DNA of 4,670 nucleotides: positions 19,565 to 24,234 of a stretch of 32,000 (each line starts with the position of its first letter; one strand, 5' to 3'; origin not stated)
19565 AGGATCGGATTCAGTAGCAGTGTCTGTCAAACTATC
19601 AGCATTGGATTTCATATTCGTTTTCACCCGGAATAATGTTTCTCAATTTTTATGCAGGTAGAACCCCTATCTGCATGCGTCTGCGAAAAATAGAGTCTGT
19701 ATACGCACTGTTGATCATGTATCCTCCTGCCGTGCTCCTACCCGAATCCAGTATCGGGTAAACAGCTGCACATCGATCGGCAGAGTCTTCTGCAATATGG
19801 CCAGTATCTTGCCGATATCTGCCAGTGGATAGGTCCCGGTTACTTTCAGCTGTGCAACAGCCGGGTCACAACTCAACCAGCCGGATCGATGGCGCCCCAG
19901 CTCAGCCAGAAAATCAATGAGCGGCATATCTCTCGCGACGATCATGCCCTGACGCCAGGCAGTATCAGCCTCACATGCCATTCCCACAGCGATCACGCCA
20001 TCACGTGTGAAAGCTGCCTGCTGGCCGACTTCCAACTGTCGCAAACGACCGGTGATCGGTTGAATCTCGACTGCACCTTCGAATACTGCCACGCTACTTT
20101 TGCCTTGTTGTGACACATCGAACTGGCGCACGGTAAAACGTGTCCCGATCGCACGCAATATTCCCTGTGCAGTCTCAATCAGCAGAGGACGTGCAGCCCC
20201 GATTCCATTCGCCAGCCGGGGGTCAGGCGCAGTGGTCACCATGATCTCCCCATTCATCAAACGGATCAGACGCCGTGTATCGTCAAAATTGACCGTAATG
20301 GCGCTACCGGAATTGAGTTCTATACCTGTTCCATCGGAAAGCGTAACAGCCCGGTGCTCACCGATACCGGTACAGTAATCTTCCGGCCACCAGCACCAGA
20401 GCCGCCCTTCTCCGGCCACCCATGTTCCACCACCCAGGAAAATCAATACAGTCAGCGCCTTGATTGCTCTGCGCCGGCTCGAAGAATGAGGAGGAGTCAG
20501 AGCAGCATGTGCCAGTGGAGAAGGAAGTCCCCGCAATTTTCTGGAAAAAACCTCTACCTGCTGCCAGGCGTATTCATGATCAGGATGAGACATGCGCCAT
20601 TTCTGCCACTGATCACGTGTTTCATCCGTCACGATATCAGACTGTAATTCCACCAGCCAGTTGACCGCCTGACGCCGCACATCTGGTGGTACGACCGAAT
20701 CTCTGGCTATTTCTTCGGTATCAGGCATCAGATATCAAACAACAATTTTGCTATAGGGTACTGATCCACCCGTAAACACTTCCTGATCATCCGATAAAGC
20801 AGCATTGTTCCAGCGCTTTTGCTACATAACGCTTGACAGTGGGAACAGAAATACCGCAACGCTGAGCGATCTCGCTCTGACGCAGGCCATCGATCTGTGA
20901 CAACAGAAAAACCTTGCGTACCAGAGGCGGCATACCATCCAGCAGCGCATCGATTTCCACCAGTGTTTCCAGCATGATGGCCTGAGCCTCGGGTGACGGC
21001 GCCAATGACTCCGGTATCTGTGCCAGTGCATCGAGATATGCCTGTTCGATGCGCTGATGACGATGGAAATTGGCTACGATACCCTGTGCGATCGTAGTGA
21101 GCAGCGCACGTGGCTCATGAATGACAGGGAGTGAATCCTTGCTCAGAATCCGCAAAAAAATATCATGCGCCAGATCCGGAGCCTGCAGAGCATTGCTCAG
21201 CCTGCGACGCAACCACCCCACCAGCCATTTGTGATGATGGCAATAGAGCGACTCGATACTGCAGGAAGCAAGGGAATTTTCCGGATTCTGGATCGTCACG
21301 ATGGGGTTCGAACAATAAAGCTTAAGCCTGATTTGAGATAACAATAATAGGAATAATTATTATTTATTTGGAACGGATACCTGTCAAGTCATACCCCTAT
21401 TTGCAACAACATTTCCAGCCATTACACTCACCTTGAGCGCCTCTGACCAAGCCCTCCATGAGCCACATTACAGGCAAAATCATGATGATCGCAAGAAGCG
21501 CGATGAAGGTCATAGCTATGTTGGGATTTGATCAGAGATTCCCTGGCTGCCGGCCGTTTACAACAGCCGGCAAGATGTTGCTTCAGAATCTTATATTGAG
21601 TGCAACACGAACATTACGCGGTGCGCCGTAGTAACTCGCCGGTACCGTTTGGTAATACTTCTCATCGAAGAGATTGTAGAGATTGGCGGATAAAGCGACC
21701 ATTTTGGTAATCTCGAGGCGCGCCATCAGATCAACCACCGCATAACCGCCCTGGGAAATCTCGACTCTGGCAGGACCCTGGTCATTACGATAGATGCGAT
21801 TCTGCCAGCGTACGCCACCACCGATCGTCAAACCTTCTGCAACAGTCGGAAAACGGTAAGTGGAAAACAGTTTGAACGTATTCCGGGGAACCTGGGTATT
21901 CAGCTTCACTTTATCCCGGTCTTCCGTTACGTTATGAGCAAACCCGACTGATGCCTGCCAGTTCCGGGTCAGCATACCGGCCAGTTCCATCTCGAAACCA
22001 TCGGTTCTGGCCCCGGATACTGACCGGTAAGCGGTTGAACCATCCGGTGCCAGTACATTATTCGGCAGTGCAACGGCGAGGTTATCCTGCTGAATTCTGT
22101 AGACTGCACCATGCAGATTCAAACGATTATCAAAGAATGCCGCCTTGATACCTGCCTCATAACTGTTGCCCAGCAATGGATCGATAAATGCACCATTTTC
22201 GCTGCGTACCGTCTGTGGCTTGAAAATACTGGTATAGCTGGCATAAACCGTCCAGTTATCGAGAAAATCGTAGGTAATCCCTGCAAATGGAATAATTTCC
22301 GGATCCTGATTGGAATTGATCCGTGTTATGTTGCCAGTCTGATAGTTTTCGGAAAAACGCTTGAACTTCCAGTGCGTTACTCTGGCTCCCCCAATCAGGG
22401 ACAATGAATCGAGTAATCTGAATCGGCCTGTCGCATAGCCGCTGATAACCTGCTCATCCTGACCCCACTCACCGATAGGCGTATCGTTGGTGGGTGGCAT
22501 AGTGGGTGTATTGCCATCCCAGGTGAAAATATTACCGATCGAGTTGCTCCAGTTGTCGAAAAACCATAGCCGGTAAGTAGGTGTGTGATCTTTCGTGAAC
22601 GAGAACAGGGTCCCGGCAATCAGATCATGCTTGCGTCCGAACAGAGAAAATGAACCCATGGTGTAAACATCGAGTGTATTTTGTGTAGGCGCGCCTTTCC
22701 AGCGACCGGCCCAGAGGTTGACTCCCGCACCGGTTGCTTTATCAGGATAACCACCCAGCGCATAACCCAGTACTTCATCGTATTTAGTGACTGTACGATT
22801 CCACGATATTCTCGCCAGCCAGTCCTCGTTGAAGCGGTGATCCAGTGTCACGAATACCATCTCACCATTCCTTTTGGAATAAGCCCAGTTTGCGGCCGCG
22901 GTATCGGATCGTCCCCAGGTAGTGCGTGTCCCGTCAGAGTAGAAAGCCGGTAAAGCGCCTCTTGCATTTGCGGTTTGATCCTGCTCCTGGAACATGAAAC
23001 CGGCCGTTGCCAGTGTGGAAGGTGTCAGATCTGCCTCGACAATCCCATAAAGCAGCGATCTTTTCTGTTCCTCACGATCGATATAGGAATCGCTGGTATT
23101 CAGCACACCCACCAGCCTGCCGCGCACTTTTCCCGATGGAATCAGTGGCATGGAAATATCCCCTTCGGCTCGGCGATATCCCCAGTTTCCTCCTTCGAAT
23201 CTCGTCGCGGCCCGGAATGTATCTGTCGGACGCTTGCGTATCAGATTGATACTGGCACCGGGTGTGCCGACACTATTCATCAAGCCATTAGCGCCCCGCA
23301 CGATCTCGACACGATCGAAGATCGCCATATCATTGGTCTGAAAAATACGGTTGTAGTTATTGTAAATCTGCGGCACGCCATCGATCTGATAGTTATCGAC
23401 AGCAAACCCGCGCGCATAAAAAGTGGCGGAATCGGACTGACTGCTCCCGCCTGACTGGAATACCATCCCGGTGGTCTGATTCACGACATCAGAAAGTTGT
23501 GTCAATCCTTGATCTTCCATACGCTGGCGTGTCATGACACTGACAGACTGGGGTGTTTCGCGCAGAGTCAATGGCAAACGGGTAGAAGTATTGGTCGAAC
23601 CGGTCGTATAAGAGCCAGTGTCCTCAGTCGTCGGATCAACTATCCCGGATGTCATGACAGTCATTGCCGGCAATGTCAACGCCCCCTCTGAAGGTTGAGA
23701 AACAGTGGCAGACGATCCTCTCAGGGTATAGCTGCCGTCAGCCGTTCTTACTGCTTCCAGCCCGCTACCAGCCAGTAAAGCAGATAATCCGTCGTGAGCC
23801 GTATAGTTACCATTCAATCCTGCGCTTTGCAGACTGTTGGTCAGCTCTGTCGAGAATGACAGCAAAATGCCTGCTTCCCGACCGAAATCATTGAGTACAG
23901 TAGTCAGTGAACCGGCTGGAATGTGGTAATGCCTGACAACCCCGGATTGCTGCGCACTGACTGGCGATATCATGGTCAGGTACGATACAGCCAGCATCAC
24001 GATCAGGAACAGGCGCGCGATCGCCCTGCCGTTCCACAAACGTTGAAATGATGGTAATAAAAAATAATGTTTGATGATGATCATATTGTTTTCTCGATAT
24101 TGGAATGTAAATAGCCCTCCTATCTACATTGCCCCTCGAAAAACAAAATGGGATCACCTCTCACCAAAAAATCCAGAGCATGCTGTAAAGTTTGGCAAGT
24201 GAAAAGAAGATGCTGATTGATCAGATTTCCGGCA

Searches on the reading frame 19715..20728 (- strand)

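Call 31: search_protein_families(library=pfam, proteins=[window:19715-20728:-], max_evalue=0.001)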
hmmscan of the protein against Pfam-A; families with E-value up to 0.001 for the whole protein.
window:19715-20728:- (337 aa): 2 families
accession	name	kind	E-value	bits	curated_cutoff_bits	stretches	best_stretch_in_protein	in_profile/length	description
PF04773.18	FecR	-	1.1e-17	64.7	24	1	117-221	2-97/97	FecR protein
PF16220.10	DUF4880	-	1.8e-14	53.8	25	1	19-59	1-41/43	Domain of unknown function (DUF4880)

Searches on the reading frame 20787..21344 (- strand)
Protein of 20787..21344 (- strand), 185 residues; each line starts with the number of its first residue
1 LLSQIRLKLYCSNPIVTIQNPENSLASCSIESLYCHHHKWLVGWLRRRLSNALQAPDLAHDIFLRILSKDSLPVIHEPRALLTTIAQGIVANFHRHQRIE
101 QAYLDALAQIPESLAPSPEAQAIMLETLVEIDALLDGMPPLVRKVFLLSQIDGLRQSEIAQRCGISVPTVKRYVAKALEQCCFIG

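Call 31: search_protein_families(library=pfam, proteins=[window:20787-21344:-], max_evalue=0.001)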
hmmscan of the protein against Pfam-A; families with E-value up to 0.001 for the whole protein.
window:20787-21344:- (185 aa): 6 families
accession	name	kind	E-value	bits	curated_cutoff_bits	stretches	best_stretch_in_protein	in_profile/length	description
PF08281.18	Sigma70_r4_2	-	1.1e-16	60.6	25.7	1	129-181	2-54/54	Sigma-70, region 4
PF04545.22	Sigma70_r4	-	5.3e-07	29.5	24.1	1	134-180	1-47/50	Sigma-70, region 4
PF04542.20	Sigma70_r2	-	1.8e-06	28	24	1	33-98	1-69/71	Sigma-70 region 2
PF07638.17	Sigma70_ECF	-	1.3e-05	25.7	21.1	1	48-175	42-173/185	ECF sigma factor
PF13412.12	HTH_24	-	3.3e-05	23.8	21.9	1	153-177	17-41/48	Winged helix-turn-helix DNA-binding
PF13384.12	HTH_23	-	3.6e-05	23.9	24.6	1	146-175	11-39/50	Homeodomain-like domain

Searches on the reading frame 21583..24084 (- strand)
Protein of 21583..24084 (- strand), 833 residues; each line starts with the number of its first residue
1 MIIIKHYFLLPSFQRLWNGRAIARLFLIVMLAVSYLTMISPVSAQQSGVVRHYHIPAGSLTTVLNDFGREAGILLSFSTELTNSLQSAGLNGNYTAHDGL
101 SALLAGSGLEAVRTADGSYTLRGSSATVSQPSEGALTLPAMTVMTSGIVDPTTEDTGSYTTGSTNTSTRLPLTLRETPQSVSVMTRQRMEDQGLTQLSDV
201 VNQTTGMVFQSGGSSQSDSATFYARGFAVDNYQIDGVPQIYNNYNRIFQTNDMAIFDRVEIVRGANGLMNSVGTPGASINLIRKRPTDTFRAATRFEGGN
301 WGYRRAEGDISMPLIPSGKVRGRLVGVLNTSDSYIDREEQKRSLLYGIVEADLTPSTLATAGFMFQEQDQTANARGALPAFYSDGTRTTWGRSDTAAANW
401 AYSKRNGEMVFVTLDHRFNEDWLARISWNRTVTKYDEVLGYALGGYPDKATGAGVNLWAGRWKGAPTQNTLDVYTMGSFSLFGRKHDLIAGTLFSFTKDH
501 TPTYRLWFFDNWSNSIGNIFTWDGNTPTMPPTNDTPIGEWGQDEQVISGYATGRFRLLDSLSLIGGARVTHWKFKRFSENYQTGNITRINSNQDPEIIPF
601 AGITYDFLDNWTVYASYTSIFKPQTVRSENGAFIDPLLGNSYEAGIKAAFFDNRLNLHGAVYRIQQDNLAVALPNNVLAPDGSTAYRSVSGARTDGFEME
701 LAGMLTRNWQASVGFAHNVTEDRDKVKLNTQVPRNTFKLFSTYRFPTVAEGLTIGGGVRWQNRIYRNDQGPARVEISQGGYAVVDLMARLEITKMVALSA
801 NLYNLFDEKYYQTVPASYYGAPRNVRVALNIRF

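Call 31: search_protein_families(library=pfam, proteins=[window:21583-24084:-], max_evalue=0.001)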
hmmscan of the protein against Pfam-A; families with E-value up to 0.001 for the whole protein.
window:21583-24084:- (833 aa): 3 families
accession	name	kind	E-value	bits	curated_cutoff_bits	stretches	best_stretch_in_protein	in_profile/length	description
PF00593.30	TonB_dep_Rec_b-barrel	-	3.8e-42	146.1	27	1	353-805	9-436/436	TonB dependent receptor-like, beta-barrel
PF07715.20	Plug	-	5.2e-18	65.9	23.9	1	174-277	2-106/107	TonB-dependent Receptor Plug Domain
PF07660.19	STN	-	5.5e-10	39.3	28.4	1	75-122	3-50/52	Secretin and TonB N terminus short domain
